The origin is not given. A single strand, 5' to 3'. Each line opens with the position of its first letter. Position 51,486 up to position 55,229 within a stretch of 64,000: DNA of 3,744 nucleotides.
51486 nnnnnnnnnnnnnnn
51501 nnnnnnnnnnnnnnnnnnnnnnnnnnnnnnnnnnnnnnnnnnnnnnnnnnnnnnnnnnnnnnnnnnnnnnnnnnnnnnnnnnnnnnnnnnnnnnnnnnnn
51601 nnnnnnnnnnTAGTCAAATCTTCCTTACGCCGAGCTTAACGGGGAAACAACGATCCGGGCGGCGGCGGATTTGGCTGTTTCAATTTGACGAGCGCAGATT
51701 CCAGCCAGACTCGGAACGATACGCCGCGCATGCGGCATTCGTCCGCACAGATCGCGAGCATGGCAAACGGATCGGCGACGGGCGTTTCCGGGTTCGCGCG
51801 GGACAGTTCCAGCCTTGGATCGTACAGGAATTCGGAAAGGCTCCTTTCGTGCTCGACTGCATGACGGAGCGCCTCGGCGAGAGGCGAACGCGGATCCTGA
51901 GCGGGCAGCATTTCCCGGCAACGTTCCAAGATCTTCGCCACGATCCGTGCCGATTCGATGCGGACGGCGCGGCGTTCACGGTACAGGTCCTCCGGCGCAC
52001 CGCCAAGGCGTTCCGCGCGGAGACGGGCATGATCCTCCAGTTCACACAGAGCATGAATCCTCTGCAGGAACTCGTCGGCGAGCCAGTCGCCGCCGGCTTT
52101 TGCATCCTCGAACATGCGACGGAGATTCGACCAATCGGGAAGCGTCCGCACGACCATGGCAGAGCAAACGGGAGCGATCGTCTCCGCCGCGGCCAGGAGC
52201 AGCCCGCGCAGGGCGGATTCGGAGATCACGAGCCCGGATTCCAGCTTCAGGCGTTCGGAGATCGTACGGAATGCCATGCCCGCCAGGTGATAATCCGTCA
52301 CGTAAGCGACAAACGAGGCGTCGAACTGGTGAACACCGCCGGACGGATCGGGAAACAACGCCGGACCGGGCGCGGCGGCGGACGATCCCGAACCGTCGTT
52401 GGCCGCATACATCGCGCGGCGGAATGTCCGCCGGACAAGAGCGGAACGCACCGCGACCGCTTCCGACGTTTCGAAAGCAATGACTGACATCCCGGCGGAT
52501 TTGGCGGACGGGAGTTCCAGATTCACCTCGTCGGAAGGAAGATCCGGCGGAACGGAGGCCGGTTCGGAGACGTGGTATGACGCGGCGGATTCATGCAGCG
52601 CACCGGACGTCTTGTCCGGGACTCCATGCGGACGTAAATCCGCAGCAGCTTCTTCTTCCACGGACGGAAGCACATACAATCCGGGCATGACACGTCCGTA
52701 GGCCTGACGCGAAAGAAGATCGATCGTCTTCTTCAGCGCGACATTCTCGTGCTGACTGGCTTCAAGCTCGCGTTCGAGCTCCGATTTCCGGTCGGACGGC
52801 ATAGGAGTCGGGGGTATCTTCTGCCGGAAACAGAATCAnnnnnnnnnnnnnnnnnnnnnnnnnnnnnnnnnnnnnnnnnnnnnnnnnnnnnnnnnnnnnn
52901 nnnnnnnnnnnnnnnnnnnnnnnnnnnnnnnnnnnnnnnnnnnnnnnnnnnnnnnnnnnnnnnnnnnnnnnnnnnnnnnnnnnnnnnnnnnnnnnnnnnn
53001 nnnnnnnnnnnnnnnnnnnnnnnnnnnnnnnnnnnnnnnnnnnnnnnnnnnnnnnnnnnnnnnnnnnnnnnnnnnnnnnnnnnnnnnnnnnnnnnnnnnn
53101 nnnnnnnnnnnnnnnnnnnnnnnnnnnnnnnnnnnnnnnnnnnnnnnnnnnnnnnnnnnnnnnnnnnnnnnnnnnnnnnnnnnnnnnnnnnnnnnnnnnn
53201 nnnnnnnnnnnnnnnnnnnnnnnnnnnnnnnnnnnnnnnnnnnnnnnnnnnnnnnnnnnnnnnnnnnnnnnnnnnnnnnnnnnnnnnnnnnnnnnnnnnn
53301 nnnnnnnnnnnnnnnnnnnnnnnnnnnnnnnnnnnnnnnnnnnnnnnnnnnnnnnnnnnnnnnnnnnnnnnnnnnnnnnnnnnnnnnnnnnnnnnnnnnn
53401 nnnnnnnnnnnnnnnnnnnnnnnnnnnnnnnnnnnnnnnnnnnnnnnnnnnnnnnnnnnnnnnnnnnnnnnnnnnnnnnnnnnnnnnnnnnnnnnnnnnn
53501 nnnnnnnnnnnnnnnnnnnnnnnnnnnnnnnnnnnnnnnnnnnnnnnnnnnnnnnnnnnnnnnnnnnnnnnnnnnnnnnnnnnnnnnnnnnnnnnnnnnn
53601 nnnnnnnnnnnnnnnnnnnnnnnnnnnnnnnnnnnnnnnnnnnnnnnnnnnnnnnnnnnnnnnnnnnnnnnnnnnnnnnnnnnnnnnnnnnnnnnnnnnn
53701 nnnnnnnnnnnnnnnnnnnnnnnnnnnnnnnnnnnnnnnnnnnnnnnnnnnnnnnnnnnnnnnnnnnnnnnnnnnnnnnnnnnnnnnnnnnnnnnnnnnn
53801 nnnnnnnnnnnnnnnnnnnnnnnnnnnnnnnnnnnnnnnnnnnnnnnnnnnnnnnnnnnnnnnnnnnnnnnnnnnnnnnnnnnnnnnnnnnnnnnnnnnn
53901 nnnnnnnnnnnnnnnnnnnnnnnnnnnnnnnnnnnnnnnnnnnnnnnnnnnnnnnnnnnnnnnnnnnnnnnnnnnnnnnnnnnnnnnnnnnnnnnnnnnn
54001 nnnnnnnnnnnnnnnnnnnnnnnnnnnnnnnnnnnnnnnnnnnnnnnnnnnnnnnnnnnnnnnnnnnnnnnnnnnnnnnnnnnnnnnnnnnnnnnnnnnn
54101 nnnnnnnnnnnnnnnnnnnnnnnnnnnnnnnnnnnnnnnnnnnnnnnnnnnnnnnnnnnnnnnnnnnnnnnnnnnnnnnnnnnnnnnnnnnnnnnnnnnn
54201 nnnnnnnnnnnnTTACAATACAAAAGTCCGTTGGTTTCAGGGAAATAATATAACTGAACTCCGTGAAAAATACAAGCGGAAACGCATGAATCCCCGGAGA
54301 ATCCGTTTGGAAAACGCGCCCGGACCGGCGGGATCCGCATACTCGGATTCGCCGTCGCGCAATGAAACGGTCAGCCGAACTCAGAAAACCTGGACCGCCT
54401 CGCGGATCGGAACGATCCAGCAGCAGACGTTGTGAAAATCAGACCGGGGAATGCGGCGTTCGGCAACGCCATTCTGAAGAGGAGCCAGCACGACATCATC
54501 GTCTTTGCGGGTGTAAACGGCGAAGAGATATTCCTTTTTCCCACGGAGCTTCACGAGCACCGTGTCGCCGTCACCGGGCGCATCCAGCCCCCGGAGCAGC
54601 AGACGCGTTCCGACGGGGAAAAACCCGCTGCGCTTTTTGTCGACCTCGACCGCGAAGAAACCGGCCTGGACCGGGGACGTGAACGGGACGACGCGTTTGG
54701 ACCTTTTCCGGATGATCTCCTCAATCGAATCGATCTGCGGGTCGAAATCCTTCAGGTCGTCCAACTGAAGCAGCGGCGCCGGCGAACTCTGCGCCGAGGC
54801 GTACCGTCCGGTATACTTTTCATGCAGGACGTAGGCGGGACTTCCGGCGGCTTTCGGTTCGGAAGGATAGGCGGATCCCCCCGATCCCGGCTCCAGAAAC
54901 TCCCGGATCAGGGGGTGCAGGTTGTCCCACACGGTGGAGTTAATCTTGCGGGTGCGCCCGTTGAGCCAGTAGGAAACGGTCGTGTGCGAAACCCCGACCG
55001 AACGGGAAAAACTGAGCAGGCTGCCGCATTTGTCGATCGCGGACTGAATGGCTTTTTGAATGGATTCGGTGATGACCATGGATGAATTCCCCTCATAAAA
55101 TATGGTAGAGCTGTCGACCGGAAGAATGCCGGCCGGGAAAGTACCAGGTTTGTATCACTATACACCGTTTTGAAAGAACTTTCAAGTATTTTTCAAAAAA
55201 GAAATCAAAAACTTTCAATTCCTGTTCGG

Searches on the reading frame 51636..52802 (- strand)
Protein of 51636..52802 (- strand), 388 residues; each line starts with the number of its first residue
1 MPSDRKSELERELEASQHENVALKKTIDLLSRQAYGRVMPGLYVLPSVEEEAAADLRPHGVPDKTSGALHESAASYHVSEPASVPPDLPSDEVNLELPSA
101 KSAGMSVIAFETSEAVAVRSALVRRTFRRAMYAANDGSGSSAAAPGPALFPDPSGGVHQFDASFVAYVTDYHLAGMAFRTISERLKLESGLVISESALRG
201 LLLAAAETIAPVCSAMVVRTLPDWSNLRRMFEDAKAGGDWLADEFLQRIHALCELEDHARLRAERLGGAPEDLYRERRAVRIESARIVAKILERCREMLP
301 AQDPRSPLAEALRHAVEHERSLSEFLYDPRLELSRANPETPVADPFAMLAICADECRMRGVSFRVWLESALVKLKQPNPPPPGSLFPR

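Call 59: search_protein_families(library=pfam, proteins=[window:51636-52802:-])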
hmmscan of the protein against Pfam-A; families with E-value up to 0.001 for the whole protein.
window:51636-52802:- (388 aa): 1 family
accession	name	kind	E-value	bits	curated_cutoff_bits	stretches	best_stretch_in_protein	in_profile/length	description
PF03050.20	DDE_Tnp_IS66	-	5.4e-10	39.6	23.1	1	224-334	153-255/284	Transposase IS66 family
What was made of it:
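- Tried and rejected: IS66 fragment at 51636-52802 (call 59).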

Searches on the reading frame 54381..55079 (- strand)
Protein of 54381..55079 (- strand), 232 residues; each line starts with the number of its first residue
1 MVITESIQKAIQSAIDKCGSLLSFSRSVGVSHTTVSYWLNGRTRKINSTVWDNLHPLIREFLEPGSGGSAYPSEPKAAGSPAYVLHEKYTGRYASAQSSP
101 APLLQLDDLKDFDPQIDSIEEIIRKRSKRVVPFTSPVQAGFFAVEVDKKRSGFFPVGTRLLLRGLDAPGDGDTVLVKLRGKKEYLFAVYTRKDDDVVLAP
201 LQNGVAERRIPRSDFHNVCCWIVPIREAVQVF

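Call 59: search_protein_families(library=pfam, proteins=[window:54381-55079:-])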
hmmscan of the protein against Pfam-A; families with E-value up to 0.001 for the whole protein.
window:54381-55079:- (232 aa): 1 family
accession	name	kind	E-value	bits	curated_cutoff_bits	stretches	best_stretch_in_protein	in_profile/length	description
PF15943.11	YdaS_toxin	-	0.0003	21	30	1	11-47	1-36/65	Bacterial toxin YdaS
